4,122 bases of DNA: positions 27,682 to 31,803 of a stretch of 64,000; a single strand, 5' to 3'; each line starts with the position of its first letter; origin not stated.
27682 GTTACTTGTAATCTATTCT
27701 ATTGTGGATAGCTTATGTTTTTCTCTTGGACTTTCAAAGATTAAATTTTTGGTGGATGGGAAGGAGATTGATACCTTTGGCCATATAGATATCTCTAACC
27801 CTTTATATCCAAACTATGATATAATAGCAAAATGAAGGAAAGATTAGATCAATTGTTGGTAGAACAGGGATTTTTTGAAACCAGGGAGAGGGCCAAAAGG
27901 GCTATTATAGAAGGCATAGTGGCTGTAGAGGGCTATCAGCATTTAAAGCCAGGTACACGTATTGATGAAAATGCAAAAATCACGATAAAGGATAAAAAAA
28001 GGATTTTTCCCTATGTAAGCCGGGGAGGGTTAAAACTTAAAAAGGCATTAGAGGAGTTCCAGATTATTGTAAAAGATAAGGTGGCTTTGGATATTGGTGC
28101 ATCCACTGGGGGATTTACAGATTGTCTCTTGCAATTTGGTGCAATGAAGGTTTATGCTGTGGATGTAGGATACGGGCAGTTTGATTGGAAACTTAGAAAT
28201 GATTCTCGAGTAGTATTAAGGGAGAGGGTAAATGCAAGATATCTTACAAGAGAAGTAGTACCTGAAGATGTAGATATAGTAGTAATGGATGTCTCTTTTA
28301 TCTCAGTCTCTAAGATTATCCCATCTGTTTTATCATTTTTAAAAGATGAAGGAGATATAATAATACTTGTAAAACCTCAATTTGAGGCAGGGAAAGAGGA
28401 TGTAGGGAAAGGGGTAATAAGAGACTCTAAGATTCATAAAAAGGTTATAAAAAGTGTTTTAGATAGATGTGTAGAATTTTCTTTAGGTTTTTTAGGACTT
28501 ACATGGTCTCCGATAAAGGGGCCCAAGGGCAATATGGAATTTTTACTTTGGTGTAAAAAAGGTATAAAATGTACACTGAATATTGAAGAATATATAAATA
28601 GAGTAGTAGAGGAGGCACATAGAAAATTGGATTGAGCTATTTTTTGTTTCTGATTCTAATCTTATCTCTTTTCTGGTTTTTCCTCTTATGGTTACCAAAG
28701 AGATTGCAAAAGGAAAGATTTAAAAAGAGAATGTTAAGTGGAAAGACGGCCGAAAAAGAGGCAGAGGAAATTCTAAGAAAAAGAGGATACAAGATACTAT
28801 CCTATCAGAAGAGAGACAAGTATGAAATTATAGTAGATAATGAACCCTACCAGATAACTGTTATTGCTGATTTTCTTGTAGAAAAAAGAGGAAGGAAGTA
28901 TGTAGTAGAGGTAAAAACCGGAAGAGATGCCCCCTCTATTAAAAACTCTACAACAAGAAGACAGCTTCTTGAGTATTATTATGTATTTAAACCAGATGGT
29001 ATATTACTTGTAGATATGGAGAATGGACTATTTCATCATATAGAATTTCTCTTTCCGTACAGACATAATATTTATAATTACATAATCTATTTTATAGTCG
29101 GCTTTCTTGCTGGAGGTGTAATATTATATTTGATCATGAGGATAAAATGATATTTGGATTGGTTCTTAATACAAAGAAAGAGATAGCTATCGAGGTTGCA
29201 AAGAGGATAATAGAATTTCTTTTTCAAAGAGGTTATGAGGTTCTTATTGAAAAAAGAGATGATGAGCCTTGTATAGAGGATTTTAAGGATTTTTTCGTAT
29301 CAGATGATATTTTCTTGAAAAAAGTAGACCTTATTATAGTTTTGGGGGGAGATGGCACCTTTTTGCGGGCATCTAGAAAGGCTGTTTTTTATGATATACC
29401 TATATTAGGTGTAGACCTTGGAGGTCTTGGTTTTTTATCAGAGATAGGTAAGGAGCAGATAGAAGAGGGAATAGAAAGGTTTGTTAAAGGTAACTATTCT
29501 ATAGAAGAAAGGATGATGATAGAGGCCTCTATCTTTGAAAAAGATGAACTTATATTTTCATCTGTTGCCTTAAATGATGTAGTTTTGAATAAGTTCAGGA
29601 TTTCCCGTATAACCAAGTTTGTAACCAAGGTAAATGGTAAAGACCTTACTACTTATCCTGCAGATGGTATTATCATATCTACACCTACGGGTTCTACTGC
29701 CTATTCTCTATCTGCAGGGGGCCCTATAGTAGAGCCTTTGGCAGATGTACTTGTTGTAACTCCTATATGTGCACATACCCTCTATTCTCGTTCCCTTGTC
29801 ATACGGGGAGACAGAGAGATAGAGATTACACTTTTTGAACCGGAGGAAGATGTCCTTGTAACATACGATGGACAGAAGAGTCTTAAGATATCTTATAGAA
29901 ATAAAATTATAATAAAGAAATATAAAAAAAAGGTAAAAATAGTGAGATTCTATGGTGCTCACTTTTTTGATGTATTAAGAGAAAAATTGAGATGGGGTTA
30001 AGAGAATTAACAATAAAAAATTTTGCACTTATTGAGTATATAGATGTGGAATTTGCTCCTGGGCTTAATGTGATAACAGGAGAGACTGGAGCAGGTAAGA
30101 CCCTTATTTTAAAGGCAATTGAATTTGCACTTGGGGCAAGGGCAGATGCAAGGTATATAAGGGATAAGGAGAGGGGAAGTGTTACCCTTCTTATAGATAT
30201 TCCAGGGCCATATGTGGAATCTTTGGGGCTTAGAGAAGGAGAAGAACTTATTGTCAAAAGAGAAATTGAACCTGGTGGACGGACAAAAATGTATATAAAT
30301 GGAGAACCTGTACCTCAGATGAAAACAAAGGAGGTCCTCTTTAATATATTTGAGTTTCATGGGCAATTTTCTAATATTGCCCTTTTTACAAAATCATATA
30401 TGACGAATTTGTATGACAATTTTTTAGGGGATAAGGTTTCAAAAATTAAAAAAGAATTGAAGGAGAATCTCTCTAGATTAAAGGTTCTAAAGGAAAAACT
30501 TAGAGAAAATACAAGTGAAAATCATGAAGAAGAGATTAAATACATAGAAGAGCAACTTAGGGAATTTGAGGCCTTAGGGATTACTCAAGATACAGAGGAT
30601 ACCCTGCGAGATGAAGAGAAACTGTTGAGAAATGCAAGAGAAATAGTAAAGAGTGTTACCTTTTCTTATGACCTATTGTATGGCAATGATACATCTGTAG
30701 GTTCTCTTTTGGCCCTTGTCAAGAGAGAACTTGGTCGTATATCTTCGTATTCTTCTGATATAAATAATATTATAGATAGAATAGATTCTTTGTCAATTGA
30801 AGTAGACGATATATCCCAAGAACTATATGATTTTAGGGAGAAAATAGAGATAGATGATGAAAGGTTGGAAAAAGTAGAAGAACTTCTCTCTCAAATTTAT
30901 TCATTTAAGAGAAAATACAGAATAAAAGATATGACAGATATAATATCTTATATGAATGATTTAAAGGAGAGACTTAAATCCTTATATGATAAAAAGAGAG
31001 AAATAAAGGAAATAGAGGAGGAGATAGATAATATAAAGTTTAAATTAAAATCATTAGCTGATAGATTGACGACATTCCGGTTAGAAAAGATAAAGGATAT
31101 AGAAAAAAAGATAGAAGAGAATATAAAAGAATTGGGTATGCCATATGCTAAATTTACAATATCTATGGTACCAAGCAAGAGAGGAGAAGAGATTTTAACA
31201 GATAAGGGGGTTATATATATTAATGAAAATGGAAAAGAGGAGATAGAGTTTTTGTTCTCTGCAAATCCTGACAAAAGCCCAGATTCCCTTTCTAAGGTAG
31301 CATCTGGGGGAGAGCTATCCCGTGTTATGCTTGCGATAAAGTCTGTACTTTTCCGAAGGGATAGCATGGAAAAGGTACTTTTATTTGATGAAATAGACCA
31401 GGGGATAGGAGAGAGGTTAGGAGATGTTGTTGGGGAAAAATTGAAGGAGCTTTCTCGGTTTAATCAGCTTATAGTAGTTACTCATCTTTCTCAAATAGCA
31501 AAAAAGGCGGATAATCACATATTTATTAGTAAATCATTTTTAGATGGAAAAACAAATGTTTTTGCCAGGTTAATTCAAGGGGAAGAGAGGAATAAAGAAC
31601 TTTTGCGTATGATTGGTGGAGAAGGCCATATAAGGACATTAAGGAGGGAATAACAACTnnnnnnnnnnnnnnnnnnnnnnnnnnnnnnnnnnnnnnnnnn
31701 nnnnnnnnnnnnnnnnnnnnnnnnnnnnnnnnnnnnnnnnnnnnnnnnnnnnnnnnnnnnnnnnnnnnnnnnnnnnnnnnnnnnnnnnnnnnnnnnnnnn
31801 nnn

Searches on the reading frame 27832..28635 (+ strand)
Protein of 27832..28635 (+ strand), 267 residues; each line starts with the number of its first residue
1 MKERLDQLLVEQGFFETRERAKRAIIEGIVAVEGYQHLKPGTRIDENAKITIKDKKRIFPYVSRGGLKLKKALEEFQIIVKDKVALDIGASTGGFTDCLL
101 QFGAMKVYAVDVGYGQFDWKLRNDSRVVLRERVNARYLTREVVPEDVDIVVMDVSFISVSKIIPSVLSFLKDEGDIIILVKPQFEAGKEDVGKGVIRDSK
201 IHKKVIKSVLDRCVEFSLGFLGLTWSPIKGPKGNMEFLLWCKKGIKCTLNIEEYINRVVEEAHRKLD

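Call 8: search_protein_families(library=pfam, proteins=[window:27832-28635:+], max_evalue=0.001)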
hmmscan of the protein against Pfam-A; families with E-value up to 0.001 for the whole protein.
window:27832-28635:+ (267 aa): 3 families
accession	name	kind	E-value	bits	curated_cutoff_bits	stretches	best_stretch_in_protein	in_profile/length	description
PF01728.25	FtsJ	-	4.1e-43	147.8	24.1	1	61-242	1-180/181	FtsJ-like methyltransferase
PF01479.30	S4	-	1.4e-06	28.3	22.8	1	3-48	1-46/48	S4 domain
PF06325.19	PrmA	-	0.00038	20.5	22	1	79-178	159-258/296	Ribosomal protein L11 methyltransferase (PrmA)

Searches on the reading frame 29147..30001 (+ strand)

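Call 8: search_protein_families(library=pfam, proteins=[window:29147-30001:+], max_evalue=0.001)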
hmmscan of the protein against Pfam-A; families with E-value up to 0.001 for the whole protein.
window:29147-30001:+ (284 aa): 3 families
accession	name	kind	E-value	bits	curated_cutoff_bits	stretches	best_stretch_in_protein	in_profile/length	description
PF20143.4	NAD_kinase_C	-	4.9e-31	107.5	23.7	1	142-267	1-125/126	ATP-NAD kinase C-terminal domain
PF01513.26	NAD_kinase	-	2.8e-21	76.6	25.5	1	3-117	1-130/130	ATP-NAD kinase N-terminal domain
PF12410.13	rpo30_N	-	0.00055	20.3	25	0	211-263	29-80/135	Poxvirus DNA dependent RNA polymerase 30kDa subunit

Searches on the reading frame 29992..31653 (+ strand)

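Call 72: search_protein_families(library=pfam, proteins=[window:29992-31653:+], max_evalue=0.00001)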
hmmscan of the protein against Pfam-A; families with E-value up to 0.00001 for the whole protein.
window:29992-31653:+ (553 aa): 3 families
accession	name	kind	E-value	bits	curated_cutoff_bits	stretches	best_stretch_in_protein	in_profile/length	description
PF02463.25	SMC_N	-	2.1e-18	67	40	1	3-513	2-212/220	RecF/RecN/SMC N terminal domain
PF13476.12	AAA_23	-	3.4e-13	51.1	27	1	5-195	1-176/201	AAA domain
PF13175.12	AAA_15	-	9.1e-11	42.4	32.1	1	1-498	1-369/374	AAA ATPase domain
